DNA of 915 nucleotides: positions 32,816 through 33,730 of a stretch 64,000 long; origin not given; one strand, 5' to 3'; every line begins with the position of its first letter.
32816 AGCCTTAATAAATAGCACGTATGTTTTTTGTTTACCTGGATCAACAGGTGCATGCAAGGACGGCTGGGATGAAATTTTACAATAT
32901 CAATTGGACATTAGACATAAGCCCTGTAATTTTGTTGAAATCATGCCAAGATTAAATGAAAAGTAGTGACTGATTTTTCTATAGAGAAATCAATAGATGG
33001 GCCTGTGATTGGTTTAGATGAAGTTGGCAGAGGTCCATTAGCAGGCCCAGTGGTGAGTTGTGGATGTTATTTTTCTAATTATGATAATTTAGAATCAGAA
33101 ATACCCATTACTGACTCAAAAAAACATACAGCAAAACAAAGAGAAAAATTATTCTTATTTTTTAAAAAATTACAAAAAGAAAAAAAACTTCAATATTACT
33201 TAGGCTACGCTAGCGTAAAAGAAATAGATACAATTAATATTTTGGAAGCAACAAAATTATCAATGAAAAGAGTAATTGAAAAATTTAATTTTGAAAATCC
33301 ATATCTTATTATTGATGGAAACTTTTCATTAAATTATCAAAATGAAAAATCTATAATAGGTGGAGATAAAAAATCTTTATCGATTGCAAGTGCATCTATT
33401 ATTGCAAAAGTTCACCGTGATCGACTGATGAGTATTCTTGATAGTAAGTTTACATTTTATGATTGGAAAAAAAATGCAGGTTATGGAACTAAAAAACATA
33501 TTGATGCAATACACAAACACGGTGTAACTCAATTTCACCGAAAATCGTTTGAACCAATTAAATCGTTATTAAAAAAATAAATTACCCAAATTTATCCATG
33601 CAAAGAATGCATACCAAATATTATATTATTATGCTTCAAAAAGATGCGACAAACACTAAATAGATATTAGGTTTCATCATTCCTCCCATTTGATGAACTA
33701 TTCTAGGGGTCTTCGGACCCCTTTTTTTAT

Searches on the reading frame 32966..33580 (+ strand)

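Call 80: search_protein_families(library=pfam, proteins=[window:32966-33580:+], max_evalue=0.0001)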
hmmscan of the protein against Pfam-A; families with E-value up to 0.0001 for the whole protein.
window:32966-33580:+ (204 aa): 1 family
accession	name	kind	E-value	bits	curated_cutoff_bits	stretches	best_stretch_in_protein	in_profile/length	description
PF01351.25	RNase_HII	-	1.1e-37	130.4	25.8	1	15-196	1-197/199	Ribonuclease HII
